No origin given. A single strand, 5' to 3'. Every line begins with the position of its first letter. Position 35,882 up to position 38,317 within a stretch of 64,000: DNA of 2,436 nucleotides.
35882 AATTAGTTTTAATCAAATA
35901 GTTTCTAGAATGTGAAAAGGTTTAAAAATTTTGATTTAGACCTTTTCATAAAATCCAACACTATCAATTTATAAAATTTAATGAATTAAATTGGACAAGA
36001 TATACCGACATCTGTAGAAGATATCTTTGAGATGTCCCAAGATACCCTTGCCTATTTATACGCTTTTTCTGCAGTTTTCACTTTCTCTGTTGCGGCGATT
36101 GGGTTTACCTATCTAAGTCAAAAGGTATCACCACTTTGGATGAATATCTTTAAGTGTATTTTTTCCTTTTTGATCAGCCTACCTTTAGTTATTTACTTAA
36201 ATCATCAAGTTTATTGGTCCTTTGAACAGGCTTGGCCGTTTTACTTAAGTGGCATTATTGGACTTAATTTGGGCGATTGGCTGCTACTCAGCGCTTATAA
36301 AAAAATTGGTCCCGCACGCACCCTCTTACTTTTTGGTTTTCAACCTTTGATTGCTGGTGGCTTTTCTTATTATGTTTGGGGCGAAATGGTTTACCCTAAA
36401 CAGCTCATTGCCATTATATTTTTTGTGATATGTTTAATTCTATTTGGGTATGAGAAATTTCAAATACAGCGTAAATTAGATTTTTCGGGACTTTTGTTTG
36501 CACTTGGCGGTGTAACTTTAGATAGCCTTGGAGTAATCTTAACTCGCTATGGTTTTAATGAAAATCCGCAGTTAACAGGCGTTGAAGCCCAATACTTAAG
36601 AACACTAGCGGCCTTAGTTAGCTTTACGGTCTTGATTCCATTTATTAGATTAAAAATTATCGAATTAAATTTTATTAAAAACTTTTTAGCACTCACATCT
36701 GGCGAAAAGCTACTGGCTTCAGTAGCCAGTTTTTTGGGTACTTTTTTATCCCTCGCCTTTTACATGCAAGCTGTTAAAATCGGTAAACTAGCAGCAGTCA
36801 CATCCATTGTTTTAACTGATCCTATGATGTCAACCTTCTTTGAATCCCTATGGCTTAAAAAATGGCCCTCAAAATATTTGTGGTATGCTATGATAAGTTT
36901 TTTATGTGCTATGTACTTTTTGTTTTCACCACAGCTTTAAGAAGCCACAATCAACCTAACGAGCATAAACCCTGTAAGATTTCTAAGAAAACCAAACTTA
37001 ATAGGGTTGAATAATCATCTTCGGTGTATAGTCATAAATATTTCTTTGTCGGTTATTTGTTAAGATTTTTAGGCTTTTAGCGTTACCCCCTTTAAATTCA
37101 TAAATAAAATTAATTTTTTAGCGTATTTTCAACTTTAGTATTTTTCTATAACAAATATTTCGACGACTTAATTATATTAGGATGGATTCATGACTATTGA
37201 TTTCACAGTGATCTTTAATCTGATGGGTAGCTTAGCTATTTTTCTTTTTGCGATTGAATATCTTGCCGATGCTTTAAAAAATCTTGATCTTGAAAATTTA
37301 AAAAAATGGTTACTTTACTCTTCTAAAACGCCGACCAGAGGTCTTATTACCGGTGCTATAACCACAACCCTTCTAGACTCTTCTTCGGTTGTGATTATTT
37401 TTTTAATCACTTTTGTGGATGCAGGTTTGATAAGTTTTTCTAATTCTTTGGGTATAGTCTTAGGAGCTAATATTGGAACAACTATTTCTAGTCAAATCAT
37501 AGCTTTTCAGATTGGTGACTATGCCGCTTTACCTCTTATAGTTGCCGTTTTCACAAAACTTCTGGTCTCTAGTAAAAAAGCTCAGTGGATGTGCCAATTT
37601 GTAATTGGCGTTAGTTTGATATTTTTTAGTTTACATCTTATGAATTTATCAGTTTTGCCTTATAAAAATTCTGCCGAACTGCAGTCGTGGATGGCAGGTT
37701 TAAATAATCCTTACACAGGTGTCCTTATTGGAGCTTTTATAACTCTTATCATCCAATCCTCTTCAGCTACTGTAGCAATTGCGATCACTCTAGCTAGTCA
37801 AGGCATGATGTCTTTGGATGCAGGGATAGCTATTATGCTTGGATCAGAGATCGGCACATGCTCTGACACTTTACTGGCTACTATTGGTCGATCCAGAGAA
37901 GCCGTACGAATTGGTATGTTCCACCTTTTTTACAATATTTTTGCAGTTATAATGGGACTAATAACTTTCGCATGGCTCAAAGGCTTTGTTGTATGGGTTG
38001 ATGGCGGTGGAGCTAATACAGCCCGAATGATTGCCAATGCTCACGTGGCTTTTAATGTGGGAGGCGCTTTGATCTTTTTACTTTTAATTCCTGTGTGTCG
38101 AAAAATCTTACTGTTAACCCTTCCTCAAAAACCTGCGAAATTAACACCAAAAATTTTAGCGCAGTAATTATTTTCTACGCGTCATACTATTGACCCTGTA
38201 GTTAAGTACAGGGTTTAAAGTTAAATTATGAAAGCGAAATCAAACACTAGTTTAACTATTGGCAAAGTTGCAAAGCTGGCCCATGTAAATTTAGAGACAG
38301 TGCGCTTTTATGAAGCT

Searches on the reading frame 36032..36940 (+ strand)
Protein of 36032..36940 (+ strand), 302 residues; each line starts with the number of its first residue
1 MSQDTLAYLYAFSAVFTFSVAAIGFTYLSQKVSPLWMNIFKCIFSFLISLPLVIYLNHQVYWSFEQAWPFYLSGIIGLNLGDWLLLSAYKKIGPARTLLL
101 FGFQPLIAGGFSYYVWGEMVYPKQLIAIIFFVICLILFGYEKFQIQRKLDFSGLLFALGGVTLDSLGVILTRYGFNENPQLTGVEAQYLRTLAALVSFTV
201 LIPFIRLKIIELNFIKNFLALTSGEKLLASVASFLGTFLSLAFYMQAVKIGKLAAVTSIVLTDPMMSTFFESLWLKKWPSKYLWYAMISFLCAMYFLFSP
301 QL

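Call 3: search_protein_families(library=pfam, proteins=[window:36032-36940:+], max_evalue=0.01)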
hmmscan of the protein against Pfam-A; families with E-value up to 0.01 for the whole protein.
window:36032-36940:+ (302 aa): 1 family
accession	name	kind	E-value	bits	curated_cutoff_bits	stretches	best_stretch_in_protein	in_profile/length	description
PF00892.27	EamA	-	2.5e-21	76.8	28.2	2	6-138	2-133/135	EamA-like transporter family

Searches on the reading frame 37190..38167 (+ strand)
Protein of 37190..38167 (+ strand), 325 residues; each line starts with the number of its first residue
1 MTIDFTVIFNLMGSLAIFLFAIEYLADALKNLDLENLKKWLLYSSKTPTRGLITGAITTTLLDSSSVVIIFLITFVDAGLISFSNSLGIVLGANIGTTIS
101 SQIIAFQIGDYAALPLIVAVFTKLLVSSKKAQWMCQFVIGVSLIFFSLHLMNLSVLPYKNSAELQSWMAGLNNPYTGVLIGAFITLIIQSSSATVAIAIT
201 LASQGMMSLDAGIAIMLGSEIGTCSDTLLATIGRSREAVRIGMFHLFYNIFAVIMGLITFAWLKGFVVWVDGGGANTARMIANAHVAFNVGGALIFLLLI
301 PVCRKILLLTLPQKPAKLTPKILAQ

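Call 3: search_protein_families(library=pfam, proteins=[window:37190-38167:+], max_evalue=0.01)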
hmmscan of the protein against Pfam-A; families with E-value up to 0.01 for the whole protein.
window:37190-38167:+ (325 aa): 1 family
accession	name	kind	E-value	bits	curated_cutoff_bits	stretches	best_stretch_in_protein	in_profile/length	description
PF02690.20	Na_Pi_cotrans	-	9.1e-48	162.2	29.1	2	17-152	1-136/137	Na+/Pi-cotransporter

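Call 4: search_protein_families(library=ncbifam, proteins=[window:37190-38167:+], max_evalue=0.01)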
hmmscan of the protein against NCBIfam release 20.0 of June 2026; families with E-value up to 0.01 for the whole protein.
window:37190-38167:+ (325 aa): 3 families
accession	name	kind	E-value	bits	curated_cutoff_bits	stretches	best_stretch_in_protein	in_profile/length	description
NF037997.1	Na_Pi_symport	subfamily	5e-60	203.5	50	2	15-268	5-258/294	Na/Pi symporter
TIGR00704.1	NaPi_cotrn_rel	hypoth_equivalog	7.3e-44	150.6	210.1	1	7-302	3-296/308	Na/Pi-cotransporter II-related protein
TIGR01013.1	2a58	subfamily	4e-16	59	306.15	2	115-309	43-237/456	sodium-dependent inorganic phosphate transporter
